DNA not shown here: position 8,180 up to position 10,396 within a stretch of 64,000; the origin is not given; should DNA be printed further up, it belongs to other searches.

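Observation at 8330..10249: TssB-TssC (VipA-VipB) contractile sheath fused into a single polypeptide in a Rickettsiales-like reduced genome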

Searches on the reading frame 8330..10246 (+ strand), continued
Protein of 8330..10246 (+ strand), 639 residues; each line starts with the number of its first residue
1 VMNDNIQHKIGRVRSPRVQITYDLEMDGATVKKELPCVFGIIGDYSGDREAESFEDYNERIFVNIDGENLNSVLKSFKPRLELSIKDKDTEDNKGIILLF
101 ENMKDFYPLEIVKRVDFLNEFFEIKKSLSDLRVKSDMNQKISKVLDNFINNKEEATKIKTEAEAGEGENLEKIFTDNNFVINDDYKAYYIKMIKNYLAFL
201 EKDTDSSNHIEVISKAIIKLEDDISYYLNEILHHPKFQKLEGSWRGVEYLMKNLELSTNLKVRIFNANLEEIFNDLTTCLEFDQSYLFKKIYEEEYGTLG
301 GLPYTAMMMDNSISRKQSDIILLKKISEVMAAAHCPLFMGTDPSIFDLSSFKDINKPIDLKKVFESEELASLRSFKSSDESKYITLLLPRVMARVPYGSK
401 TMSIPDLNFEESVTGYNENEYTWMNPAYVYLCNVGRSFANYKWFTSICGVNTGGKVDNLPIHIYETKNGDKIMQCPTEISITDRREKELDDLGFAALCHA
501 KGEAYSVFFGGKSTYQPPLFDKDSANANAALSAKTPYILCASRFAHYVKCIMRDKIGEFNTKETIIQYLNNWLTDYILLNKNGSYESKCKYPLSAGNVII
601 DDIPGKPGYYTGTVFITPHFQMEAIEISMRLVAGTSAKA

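Call 24: find_encoding_contigs(protein=P0113, flank=10000, max_places=2)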
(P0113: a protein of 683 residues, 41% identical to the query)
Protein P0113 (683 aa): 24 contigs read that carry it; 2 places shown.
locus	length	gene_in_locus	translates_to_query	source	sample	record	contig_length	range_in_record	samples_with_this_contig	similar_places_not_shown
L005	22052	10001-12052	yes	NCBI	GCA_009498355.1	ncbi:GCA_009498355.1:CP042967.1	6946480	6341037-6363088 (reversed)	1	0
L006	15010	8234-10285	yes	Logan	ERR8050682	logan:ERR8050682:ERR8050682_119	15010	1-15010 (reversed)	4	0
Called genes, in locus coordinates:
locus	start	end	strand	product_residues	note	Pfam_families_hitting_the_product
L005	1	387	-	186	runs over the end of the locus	PF02525:Flavodoxin_2, PF03358:FMN_red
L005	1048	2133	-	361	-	PF00158:Sigma54_activat, PF14532:Sigma54_activ_2, PF07728:AAA_5, PF25601:AAA_lid_14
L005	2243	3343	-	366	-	PF06812:ImpA_N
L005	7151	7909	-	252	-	PF09850:DotU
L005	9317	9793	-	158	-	-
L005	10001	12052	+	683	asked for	PF05591:T6SS_VipA, PF05943:VipB, PF18945:VipB_2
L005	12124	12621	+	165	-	PF05638:T6SS_HCP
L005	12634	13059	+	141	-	PF04965:GPW_gp25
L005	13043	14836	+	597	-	PF05947:T6SS_TssF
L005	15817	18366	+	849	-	PF02861:Clp_N, PF13191:AAA_16 (weak), PF13401:AAA_22 (faint), PF00004:AAA, PF17871:AAA_lid_9, PF07724:AAA_2, PF00004:AAA (weak), PF07728:AAA_5, +2 more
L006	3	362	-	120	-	PF00158:Sigma54_activat, PF14532:Sigma54_activ_2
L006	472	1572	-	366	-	PF06812:ImpA_N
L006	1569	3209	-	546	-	-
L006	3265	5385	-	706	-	PF14331:IcmF-related_N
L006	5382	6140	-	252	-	PF09850:DotU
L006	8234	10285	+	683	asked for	PF05591:T6SS_VipA, PF05943:VipB, PF18945:VipB_2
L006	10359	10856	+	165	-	PF05638:T6SS_HCP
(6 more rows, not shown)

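Call 34: find_related_loci(query=A1, collection=genome_contigs, flank=10000)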
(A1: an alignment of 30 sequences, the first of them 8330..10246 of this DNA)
Query A1 (639 aa) in genome_contigs; peptide patterns used: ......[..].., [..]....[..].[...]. (x = any residue, [..] = any of these).
599 stretches matched a pattern (row limit reached: there are more); 598 encode a relative of the query (tblastn E <= 1e-3); the best 80 are kept; 80 distinct loci.
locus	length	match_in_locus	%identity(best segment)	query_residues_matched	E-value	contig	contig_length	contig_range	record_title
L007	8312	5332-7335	41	2-633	1e-174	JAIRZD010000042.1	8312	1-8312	MAG: Holosporaceae bacterium isolate Gsp477_bin72 k119_6991558, whole genome shotgun sequence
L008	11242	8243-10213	41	5-633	4e-174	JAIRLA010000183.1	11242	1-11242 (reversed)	MAG: Azoarcus sp. isolate Cc175_bin28 k119_105439, whole genome shotgun sequence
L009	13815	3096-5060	42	1-633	2e-173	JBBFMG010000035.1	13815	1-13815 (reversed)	MAG: Burkholderiales bacterium isolate Uz-U4-45 NODE_35_length_13815_cov_3.235915, whole genome shotgun sequence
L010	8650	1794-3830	41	2-633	7e-173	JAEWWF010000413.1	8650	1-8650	MAG: Proteobacteria bacterium isolate OH_SDB_89 k127_1151673, whole genome shotgun sequence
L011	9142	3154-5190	41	1-633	1e-170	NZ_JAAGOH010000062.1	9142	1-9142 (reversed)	Ideonella livida strain TBM-1 contig00062, whole genome shotgun sequence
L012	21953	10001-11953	42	2-633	3e-170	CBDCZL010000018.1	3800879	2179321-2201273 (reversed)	MAG: Woeseiaceae bacterium isolate 375b4f9d-05c5-45ed-bf08-a9dbfe7edb42 genome assembly, contig: contig_18, whole genome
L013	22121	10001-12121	40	2-633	6e-170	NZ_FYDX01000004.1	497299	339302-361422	Pseudomonas sp. Irchel 3E13 isolate Pseudomonas sp. Irchel 3E13, whole genome shotgun sequence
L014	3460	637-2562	41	2-637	9e-179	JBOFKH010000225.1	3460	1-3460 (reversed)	MAG: Alphaproteobacteria bacterium isolate WFFMC_MAG_371 k139_16698_flag=1_multi=5.0000_len=3460, whole genome shotgun s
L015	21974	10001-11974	41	1-633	1e-169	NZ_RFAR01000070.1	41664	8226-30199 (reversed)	Aquitalea palustris strain MWU14-2217 NODE79length41626cov19.890356, whole genome shotgun sequence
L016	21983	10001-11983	40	1-639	4e-169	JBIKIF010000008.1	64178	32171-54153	MAG: Holosporales bacterium isolate ME2014-05-29_3300042867_group5_bin88 Rohwer_bin1890_scaffold_26_c1, whole genome sho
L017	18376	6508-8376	42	2-633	1e-168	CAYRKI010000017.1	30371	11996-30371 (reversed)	MAG TPA_asm: uncultured Thiotrichales bacterium isolate SRP290908_co2_310 genome assembly, contig: NODE_1854_length_3037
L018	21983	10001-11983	40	1-633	1e-168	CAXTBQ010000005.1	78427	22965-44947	MAG TPA_asm: uncultured Terriglobus sp. isolate public_SRR14722305_metawrap_bin.1 genome assembly, contig: public_SRR147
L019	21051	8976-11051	40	2-639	2e-168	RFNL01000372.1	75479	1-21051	MAG: Betaproteobacteria bacterium isolate LLD_169 Lanier.contig200127.75479bp, whole genome shotgun sequence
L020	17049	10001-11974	41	4-633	6e-168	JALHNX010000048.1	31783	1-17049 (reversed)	MAG: Pyrinomonadaceae bacterium isolate Bin_76_1 c_000000006312, whole genome shotgun sequence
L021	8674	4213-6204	42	4-639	6e-168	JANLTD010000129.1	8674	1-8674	MAG: Acidobacteriota bacterium isolate OTE_25_metabat_245 OTE_25_k141_16367, whole genome shotgun sequence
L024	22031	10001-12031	42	2-633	2e-167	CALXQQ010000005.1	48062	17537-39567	MAG: uncultured Alphaproteobacteria bacterium isolate E19__bin341 genome assembly, contig: E19__k127_9837992, whole geno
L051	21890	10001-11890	41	1-639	2e-158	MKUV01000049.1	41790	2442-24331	MAG: Caedibacter sp. 37-49 SCNpilot_expt_500_p_scaffold_510, whole genome shotgun sequence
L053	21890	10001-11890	40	1-639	2e-157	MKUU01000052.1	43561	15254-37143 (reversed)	MAG: Caedibacter sp. 38-128 SCNpilot_expt_500_p_scaffold_718, whole genome shotgun sequence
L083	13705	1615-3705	37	2-634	2e-149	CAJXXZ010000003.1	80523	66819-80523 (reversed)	TPA_asm: uncultured bacterium isolate SRR4030058_bin.110_MetaBAT_v2.12.1_MAG genome assembly, contig: NODE_228_length_80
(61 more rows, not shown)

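Call 47: search_solved_structures(query=window:8330-10246:+, max_evalue=0.00001, show_alignments=2)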
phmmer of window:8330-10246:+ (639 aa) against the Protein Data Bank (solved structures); distinct sequences matched with E-value up to 0.00001: 17.
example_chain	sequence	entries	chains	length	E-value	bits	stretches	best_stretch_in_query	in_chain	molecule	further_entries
9n4v_A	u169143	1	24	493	1.1e-139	469.9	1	170-634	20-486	DUF877 family protein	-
5n8n_B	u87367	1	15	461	2.2e-113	383.1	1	206-634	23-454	EvpB family type VI secretion protein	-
5urw_1B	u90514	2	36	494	2.6e-85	290.3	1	213-632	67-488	TssC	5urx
5mxn_A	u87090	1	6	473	3.4e-80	273.5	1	194-632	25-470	Type VI secretion protein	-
5ojq_A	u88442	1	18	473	3.8e-80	273.3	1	195-632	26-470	Type VI secretion protein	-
3j9g_B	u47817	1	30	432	1.5e-79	271.3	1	212-632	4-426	VipB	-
5myu_A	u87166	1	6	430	1.7e-79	271.2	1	212-632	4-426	Type VI secretion system protein ImpC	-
3j9o_B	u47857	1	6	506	4.7e-52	180.5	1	181-630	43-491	Intracellular growth locus protein B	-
9n4v_B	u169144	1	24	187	2e-28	102.5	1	3-162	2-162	Type VI secretion system contractile sheath small subunit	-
4uqz_B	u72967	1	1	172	4.9e-20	74.8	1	7-136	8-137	HSIB1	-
5n8n_A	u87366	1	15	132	8e-20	74.1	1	7-131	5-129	Type VI secretion protein, family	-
5urw_1A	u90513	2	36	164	6e-09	38.2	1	15-132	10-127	TssB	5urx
3j9o_A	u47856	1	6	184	2.5e-08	36.1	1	12-162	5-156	Intracellular growth locus protein A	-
5ojq_a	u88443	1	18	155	5.8e-08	34.9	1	16-158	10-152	VipA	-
5mxn_a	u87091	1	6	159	2.2e-07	33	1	20-159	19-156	Type VI secretion protein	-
3j9g_A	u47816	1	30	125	5.3e-07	31.7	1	16-128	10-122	VipA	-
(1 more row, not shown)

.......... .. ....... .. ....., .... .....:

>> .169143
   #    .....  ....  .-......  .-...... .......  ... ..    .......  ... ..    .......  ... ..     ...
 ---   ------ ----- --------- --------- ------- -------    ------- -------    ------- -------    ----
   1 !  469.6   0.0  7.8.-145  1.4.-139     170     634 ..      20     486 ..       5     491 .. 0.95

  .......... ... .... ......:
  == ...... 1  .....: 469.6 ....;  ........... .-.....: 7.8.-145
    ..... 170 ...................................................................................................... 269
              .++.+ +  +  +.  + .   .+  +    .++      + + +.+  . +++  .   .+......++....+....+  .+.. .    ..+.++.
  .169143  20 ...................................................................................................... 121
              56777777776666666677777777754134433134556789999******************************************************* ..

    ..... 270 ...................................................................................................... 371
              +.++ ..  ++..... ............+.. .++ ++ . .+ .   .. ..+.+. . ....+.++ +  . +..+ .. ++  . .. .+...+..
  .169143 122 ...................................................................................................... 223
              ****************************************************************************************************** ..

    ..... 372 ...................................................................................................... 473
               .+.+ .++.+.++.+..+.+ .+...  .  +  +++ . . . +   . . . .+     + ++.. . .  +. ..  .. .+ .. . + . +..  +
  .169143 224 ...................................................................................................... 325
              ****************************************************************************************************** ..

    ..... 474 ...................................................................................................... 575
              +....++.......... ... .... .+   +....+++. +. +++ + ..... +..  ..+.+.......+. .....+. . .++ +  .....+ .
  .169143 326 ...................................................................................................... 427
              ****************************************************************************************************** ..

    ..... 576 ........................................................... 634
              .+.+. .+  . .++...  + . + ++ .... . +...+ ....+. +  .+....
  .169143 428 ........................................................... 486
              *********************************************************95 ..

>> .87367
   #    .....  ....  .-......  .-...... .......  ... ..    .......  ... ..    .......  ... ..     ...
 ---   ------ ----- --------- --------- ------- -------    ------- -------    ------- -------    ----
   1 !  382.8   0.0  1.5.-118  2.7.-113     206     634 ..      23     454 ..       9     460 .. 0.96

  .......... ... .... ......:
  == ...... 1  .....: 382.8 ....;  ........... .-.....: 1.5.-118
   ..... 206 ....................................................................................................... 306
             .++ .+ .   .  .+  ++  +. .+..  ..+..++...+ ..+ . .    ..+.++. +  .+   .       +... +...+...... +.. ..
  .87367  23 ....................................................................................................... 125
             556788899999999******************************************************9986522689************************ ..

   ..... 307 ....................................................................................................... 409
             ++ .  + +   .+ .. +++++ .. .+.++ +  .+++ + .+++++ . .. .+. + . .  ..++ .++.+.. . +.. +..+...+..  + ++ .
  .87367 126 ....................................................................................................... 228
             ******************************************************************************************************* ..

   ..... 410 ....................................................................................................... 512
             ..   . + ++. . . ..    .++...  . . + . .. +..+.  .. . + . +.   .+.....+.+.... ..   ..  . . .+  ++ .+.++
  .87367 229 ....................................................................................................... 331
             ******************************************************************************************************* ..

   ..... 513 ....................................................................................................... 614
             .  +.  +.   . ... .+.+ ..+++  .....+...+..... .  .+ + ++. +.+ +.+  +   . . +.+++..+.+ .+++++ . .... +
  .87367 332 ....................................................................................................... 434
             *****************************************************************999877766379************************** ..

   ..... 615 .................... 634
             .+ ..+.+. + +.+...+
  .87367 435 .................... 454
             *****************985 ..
